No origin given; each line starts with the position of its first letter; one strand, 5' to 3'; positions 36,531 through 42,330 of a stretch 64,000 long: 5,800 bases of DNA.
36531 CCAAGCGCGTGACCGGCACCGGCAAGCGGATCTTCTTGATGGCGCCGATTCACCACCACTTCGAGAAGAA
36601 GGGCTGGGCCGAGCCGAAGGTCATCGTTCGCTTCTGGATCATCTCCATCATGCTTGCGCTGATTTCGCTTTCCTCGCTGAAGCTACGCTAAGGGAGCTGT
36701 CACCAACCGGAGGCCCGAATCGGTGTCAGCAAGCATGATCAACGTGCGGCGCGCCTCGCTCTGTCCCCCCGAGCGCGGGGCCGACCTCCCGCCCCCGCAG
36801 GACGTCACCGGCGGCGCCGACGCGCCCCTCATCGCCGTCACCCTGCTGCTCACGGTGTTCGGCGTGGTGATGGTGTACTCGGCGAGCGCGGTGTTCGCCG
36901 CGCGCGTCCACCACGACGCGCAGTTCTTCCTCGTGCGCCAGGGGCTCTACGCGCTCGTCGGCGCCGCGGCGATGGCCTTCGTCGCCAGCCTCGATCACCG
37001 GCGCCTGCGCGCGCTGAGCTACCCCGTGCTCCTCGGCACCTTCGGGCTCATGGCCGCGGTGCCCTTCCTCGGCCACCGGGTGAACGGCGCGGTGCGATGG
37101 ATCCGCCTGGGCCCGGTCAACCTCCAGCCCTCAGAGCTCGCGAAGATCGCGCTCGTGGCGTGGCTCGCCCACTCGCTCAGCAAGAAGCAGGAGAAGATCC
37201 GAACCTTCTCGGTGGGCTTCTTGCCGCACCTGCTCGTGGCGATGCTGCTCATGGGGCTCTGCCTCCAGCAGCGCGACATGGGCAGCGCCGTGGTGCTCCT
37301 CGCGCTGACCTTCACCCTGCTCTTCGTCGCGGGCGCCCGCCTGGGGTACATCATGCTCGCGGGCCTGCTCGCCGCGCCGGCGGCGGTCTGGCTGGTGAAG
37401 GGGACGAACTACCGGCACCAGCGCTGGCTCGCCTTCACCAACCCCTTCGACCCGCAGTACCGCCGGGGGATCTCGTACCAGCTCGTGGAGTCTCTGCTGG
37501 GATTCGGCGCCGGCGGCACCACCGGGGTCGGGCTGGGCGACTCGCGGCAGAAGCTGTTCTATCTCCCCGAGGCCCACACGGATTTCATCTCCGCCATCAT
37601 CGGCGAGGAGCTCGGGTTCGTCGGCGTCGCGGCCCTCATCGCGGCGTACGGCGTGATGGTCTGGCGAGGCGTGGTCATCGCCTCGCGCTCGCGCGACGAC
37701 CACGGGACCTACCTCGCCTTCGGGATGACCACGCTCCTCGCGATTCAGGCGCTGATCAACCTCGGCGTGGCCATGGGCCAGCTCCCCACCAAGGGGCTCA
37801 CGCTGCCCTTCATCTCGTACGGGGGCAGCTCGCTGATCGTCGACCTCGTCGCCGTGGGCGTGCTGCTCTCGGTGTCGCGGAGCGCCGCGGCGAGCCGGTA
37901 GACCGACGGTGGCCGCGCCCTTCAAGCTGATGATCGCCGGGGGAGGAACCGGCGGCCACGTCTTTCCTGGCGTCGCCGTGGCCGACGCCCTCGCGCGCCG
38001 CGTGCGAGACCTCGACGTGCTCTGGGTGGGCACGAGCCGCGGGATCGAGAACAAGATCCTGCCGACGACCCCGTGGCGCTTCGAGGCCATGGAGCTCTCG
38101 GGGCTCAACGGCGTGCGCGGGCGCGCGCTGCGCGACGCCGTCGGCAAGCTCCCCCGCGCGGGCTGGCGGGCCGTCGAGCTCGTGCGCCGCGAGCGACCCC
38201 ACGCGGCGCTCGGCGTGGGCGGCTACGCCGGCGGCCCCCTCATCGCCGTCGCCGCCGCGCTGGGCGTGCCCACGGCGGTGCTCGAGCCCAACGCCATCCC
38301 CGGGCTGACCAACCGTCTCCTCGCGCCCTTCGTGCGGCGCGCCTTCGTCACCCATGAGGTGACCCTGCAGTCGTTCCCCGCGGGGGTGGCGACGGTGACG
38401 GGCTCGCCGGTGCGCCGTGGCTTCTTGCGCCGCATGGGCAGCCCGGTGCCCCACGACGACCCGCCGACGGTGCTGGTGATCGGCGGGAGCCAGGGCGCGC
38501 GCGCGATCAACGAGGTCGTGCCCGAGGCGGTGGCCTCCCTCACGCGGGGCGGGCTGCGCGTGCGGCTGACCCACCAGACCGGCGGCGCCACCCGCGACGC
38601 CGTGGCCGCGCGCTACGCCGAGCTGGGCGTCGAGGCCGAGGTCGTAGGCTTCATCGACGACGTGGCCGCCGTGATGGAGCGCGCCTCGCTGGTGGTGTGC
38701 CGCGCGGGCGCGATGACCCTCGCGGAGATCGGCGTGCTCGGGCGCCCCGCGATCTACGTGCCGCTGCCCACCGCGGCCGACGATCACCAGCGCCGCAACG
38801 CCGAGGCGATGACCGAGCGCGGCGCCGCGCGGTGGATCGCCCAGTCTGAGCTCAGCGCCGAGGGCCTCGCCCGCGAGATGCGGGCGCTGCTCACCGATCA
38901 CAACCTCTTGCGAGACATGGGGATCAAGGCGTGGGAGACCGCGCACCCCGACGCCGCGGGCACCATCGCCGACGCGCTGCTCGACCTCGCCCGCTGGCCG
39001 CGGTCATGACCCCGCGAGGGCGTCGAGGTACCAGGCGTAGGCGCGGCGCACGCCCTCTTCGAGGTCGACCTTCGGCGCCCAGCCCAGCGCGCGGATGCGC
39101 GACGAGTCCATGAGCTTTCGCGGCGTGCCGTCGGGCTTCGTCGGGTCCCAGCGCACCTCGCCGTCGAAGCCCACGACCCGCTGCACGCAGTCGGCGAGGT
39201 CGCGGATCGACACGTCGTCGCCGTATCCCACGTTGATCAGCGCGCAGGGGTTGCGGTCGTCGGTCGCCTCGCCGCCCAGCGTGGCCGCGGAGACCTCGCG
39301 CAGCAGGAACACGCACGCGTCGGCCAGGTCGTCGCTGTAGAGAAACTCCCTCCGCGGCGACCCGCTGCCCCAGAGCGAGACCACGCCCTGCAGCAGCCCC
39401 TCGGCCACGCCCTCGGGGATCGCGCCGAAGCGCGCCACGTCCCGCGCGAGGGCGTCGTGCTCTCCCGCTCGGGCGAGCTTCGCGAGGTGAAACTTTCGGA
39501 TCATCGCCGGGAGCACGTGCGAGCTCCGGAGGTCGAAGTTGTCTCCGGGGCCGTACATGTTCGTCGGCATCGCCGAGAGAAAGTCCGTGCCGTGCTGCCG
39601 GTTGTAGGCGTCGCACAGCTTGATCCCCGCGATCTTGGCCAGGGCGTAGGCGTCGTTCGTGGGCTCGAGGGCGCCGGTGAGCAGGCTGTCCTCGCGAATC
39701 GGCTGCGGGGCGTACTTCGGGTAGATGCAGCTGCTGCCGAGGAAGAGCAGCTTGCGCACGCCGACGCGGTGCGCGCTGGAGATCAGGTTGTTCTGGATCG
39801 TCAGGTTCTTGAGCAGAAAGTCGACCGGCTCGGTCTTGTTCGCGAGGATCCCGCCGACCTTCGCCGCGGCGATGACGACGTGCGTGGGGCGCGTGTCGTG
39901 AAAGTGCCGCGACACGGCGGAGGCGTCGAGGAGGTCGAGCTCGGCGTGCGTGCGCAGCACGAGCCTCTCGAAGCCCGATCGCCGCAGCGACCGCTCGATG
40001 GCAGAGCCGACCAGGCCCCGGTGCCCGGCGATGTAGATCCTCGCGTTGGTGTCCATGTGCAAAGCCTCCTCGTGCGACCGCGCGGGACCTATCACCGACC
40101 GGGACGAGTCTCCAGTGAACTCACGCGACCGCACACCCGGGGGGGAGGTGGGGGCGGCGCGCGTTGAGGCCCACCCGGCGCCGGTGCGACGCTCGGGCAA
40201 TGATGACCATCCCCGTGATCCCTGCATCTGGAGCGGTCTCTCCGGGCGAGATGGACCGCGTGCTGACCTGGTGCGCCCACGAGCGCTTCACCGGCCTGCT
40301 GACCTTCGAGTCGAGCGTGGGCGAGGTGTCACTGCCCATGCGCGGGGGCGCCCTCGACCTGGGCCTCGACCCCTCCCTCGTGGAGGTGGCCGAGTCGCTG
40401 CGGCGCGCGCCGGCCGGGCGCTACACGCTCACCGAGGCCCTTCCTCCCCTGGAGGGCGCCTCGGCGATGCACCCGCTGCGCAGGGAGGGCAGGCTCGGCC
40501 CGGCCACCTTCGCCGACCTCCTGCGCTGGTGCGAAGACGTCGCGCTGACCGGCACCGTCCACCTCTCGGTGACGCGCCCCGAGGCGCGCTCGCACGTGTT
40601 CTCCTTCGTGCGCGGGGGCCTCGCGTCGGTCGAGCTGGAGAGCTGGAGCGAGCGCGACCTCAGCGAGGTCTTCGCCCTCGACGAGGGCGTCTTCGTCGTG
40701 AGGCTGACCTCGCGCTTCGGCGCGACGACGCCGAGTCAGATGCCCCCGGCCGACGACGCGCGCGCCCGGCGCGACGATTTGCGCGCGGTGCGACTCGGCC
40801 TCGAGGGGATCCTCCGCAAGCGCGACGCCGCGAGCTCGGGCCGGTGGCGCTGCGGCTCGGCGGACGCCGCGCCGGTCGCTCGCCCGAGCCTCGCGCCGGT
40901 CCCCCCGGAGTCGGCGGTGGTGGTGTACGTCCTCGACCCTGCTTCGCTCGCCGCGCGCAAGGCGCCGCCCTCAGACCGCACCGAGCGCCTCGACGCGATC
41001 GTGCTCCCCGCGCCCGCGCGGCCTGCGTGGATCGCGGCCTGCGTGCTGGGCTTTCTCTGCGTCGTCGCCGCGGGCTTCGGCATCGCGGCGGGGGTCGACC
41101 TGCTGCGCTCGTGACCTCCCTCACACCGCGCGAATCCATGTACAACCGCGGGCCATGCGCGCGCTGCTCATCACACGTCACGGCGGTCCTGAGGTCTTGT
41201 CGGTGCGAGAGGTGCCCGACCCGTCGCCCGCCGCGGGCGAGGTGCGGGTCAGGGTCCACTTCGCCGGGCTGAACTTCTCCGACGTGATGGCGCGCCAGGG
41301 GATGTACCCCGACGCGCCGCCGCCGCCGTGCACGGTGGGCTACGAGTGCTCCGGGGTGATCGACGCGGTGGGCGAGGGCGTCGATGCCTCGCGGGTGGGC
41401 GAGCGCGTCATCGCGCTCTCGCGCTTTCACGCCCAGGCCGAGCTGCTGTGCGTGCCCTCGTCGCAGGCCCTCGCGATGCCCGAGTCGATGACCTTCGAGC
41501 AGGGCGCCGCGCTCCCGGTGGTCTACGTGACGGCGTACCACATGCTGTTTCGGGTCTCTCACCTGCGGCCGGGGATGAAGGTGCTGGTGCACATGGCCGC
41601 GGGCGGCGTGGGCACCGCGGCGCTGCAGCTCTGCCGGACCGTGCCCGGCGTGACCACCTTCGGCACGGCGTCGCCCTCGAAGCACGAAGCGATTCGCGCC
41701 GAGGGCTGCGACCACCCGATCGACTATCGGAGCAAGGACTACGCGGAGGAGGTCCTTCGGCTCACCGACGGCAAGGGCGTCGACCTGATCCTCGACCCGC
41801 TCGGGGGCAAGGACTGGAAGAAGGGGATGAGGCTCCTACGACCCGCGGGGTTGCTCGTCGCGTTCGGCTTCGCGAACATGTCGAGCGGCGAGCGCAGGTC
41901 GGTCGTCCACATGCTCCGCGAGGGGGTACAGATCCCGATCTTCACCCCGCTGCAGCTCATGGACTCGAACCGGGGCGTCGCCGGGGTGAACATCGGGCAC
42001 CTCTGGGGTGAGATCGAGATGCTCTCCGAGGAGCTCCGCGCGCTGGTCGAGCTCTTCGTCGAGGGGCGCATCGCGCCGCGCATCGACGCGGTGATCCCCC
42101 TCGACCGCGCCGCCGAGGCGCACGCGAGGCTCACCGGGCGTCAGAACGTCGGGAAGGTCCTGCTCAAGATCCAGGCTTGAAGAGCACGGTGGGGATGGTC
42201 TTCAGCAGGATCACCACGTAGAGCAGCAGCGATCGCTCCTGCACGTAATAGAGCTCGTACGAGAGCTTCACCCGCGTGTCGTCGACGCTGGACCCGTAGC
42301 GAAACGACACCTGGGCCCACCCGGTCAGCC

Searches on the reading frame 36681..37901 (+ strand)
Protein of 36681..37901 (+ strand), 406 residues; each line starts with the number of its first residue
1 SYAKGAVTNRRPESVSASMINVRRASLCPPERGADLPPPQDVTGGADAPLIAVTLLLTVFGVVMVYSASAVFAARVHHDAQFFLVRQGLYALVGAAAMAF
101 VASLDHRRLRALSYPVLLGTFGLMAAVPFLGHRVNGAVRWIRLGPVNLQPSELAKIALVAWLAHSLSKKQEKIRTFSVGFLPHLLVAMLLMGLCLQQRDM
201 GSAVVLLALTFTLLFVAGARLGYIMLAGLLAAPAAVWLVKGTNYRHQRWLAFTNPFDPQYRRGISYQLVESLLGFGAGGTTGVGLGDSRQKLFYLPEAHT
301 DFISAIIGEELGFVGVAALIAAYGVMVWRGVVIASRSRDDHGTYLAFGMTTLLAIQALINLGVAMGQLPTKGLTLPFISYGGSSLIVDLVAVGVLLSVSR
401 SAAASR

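Call 71: search_protein_families(library=pfam, proteins=[window:36681-37901:+], max_evalue=0.001)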
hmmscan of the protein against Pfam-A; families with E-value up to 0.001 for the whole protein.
window:36681-37901:+ (406 aa): 1 family
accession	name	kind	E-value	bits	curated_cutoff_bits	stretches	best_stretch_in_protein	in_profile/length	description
PF01098.24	FTSW_RODA_SPOVE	-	7e-106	354.6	26.4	1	50-402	4-354/356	Cell cycle protein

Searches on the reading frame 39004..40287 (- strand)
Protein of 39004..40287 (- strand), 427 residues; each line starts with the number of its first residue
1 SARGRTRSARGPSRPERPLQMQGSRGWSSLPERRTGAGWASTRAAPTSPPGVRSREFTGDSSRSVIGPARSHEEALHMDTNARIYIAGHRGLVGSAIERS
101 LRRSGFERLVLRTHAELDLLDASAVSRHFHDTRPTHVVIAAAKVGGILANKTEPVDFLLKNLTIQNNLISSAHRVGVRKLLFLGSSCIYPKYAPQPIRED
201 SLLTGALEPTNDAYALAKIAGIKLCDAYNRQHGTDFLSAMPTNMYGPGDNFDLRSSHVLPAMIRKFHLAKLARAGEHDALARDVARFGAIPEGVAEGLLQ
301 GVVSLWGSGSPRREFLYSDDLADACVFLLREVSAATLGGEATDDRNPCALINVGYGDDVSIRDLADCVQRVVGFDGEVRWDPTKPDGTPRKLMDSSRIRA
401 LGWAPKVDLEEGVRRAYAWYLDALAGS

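Call 60: search_protein_families(library=pfam, proteins=[window:39004-40287:-], max_evalue=0.001)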
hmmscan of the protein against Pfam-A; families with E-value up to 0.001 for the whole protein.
window:39004-40287:- (427 aa): 3 families
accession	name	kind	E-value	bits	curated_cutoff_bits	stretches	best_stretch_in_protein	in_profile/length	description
PF01370.27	Epimerase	-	6.4e-56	189.9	20.9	1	84-334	1-230/240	NAD dependent epimerase/dehydratase family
PF16363.11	GDP_Man_Dehyd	-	2.2e-13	50.8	27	1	116-261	58-200/332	GDP-mannose 4,6 dehydratase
PF04321.23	RmlD_sub_bind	-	9.5e-08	31.9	27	1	83-221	2-132/287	RmlD substrate binding domain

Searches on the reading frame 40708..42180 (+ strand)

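Call 71: search_protein_families(library=pfam, proteins=[window:40708-42180:+], max_evalue=0.001)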
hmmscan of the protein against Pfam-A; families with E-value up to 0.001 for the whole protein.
window:40708-42180:+ (490 aa): 3 families
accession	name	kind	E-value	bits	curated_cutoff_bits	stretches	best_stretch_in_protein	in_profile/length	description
PF13602.12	ADH_zinc_N_2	-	5.7e-21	76.3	27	1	333-486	2-134/134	Zinc-binding dehydrogenase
PF00107.32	ADH_zinc_N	-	3.6e-15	56.5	31.8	1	300-409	1-97/129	Zinc-binding dehydrogenase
PF08240.17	ADH_N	-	2e-14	54.1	23.5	1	176-236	2-62/104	Alcohol dehydrogenase GroES-like domain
